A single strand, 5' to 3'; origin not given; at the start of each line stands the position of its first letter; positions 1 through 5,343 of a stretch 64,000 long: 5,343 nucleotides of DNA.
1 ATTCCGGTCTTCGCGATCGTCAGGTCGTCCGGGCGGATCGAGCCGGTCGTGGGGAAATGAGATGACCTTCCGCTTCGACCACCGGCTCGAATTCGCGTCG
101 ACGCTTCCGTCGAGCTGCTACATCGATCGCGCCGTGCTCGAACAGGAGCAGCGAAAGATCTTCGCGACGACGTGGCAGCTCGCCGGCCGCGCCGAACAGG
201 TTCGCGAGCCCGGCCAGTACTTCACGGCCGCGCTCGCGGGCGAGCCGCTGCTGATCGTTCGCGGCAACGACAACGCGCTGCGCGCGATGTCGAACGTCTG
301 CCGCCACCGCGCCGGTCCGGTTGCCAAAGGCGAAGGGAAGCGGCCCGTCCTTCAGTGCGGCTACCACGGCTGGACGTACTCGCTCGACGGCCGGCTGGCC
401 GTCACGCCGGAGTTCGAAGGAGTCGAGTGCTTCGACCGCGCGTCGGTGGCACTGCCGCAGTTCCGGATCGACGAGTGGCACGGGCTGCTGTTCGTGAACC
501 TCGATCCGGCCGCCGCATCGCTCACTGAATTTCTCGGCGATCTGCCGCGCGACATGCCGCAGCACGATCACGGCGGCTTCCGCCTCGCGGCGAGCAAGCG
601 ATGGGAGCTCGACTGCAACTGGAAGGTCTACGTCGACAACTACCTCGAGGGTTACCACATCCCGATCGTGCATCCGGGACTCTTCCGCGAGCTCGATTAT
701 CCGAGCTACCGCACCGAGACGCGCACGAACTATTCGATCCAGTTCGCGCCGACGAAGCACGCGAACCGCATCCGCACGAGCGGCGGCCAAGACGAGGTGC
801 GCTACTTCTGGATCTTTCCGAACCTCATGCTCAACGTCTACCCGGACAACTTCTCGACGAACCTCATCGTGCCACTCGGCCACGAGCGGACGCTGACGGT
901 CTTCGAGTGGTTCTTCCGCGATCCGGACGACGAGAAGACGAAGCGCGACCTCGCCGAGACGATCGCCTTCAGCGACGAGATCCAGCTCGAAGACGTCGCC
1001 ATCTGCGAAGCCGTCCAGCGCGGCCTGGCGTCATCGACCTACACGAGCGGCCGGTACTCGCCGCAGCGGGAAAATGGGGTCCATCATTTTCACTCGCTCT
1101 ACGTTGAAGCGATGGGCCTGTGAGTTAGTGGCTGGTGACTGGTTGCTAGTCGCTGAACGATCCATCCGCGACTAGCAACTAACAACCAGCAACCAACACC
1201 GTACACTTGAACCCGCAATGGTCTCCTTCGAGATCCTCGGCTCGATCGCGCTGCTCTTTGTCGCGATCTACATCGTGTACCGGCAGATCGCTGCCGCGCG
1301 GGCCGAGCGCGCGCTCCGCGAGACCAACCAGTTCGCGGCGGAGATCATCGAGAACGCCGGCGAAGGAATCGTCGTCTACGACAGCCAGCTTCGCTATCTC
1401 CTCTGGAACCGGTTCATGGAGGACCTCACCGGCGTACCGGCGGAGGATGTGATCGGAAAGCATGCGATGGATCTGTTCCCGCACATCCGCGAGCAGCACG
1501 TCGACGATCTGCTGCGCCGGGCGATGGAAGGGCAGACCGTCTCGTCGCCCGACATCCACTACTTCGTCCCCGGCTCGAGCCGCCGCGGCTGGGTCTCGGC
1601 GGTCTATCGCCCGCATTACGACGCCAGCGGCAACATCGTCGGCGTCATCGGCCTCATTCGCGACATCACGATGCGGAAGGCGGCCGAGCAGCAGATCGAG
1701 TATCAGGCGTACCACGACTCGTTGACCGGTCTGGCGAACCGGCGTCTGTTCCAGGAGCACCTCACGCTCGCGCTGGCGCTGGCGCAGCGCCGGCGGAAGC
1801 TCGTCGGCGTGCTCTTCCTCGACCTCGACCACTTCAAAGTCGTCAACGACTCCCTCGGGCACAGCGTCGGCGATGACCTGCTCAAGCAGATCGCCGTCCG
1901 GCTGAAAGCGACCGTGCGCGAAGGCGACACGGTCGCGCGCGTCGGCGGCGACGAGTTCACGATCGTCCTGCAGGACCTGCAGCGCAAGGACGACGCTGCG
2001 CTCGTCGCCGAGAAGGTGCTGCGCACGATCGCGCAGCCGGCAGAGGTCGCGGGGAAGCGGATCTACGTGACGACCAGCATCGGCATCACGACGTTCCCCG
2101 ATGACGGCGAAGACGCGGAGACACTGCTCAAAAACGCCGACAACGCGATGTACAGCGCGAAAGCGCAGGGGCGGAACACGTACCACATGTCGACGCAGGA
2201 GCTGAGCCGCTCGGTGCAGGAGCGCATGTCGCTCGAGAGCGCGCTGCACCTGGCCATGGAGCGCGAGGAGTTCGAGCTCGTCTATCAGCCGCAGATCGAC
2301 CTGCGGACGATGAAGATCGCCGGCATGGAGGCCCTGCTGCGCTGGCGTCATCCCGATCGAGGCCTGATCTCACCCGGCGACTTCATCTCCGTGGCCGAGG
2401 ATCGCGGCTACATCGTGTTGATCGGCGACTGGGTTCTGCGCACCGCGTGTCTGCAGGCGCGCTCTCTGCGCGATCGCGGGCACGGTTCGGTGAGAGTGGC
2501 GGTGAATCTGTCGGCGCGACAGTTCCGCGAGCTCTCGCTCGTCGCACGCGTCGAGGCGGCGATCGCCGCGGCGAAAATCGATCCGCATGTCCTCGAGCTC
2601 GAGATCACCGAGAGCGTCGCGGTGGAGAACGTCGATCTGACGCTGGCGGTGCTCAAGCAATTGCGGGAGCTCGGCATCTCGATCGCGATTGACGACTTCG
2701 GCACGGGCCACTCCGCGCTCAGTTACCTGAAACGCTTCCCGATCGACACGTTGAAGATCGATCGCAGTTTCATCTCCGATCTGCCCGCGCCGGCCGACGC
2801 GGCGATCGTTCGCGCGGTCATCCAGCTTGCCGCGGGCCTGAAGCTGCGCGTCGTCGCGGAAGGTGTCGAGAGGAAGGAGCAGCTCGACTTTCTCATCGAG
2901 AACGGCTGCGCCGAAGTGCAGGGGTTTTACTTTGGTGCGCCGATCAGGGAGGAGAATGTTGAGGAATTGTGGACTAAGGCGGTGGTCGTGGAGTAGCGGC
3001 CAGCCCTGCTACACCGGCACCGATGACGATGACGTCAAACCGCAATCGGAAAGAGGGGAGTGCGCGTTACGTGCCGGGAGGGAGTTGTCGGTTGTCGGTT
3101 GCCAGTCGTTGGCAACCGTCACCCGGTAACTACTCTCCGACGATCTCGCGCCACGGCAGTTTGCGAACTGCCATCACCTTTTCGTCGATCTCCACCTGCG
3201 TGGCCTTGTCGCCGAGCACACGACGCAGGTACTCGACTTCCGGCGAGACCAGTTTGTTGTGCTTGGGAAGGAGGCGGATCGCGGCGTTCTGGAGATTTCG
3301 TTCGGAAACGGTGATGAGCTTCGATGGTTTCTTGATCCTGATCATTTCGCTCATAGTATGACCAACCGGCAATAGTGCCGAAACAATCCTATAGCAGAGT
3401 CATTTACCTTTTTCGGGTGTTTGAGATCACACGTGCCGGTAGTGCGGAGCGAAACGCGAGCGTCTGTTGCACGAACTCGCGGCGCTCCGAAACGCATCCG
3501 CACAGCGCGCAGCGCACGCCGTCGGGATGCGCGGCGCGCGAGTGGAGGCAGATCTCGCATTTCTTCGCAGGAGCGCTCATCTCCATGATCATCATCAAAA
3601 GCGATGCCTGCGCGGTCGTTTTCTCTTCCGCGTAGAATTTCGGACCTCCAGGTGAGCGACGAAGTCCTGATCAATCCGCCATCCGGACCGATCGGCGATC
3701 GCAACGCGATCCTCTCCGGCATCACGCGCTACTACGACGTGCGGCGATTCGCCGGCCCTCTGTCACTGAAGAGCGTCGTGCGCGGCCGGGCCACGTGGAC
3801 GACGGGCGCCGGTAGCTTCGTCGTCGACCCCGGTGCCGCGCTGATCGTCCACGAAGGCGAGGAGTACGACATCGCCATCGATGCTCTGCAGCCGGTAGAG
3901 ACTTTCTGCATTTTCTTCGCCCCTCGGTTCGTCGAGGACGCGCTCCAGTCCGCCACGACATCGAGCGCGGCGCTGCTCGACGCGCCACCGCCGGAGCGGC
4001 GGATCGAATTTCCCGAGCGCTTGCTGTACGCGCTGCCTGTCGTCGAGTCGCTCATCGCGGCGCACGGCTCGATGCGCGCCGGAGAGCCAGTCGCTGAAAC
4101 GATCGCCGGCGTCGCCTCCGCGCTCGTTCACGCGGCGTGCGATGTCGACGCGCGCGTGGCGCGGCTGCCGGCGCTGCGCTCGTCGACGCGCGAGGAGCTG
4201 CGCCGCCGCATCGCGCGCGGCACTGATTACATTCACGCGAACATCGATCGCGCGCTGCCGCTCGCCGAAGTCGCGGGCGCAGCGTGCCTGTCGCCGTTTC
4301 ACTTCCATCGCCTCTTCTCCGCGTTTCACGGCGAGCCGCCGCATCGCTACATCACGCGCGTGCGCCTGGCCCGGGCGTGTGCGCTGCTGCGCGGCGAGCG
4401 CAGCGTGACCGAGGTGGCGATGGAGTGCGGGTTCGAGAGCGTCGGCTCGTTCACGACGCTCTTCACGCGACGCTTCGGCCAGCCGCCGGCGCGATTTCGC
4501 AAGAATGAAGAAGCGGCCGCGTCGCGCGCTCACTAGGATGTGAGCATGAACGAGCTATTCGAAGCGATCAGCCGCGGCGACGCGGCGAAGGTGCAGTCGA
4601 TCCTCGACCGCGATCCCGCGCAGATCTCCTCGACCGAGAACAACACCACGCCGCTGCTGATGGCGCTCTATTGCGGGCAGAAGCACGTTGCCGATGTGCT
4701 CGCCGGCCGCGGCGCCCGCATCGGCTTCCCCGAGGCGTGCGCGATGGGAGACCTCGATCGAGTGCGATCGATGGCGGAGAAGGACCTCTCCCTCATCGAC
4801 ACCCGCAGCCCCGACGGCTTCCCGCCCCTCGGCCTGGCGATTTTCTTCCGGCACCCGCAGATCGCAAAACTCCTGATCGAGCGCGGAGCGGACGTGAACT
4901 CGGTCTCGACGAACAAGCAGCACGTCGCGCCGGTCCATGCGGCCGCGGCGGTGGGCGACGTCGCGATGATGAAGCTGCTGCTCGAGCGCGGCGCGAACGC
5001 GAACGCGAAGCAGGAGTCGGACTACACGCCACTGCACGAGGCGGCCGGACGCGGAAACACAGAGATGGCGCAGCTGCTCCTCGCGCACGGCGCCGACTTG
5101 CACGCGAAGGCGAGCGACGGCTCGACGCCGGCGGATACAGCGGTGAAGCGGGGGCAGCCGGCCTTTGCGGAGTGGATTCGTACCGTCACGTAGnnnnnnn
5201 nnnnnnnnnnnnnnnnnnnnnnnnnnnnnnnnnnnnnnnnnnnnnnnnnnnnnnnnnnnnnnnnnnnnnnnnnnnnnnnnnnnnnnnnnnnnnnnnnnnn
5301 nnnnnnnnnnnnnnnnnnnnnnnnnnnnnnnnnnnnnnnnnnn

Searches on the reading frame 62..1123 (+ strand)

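Call 60: search_protein_families(library=pfam, max_evalue=0.000001, proteins=[window:62-1123:+])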
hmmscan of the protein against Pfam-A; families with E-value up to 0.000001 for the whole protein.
window:62-1123:+ (353 aa): 2 families
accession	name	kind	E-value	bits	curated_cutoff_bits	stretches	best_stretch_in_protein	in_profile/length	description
PF00848.25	Ring_hydroxyl_A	-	5.4e-38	131.4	24.9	1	177-351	8-206/208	Ring hydroxylating alpha subunit (catalytic domain)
PF00355.32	Rieske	-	2.2e-19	69.6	20.3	1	37-124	1-87/88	Rieske [2Fe-2S] domain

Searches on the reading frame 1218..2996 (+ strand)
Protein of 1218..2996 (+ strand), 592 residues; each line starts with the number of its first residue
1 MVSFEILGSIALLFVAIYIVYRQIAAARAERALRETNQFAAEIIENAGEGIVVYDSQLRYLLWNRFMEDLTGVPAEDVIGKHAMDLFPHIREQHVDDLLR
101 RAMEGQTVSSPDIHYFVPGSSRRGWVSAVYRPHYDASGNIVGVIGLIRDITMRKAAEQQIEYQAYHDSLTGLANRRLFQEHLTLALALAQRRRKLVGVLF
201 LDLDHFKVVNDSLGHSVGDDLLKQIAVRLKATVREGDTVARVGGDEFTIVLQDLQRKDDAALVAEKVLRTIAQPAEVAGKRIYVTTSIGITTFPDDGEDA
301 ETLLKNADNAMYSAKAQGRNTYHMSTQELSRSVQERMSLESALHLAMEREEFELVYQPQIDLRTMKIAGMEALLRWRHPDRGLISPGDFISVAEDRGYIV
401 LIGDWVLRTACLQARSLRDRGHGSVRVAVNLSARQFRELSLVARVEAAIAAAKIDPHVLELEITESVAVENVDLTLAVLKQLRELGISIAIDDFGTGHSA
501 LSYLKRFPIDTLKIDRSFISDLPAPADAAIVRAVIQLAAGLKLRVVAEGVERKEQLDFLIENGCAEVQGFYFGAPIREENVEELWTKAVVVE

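Call 60: search_protein_families(library=pfam, max_evalue=0.000001, proteins=[window:1218-2996:+])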
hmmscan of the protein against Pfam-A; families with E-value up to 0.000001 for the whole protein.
window:1218-2996:+ (592 aa): 5 families
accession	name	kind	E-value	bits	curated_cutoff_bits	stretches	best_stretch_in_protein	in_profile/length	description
PF00563.25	EAL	-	1.2e-74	251.1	31.3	1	342-575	3-236/236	EAL domain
PF00990.26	GGDEF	-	2.8e-54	183.7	23.8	1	164-320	1-160/161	Diguanylate cyclase, GGDEF domain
PF08448.16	PAS_4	-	1.7e-20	73.7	23.1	1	45-154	2-109/110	PAS fold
PF00989.32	PAS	-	6e-16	58.9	22.6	1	42-150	5-113/113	PAS fold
PF13426.13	PAS_9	-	4.1e-10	40.3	27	1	49-151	2-102/103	PAS domain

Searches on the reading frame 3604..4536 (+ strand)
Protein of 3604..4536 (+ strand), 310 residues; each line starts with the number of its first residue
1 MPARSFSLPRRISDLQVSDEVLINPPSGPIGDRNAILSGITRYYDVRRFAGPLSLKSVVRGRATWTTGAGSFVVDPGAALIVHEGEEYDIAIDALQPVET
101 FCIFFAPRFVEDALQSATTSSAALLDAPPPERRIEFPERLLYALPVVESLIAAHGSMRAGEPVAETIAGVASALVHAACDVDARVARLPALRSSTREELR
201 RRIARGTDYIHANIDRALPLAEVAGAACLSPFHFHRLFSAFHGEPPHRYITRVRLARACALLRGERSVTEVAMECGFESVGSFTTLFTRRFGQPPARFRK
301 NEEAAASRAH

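Call 60: search_protein_families(library=pfam, max_evalue=0.000001, proteins=[window:3604-4536:+])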
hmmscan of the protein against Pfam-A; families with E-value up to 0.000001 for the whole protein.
window:3604-4536:+ (310 aa): 2 families
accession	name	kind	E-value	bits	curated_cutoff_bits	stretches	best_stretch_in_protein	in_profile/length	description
PF12833.13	HTH_18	-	8.8e-24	84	33.6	1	224-300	2-79/80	Helix-turn-helix domain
PF00165.29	HTH_AraC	-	4.8e-14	52.5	26.6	0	267-300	10-42/42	Bacterial regulatory helix-turn-helix proteins, AraC family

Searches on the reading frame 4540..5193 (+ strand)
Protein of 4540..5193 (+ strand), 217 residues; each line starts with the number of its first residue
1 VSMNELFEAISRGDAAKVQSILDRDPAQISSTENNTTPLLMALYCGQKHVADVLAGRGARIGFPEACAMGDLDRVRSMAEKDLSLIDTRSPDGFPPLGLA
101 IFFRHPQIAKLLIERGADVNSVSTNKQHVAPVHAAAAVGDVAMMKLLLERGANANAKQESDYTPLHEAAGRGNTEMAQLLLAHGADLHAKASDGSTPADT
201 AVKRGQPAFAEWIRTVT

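Call 60: search_protein_families(library=pfam, max_evalue=0.000001, proteins=[window:4540-5193:+])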
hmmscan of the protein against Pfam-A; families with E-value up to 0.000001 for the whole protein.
window:4540-5193:+ (217 aa): 6 families
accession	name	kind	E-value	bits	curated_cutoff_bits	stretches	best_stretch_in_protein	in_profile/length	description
PF13637.12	Ank_4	-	2.1e-29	101.4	22.7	1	133-181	2-50/50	Ankyrin repeats (many copies)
PF12796.13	Ank_2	-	2.7e-26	92.4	27.3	1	133-212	2-78/90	Ankyrin repeats (3 copies)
PF00023.36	Ank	-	4.8e-25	86.7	21.1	1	162-190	3-31/33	Ankyrin repeat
PF13606.12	Ank_3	-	2.7e-21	73.5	22.3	0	162-188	3-29/30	Ankyrin repeat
PF13857.12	Ank_5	-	1.6e-18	67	27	1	147-201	1-56/56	Ankyrin repeats (many copies)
PF24521.3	Ank_KRIT1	-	4e-10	40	80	0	121-210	39-134/149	KRIT1 ankyrin-repeats domain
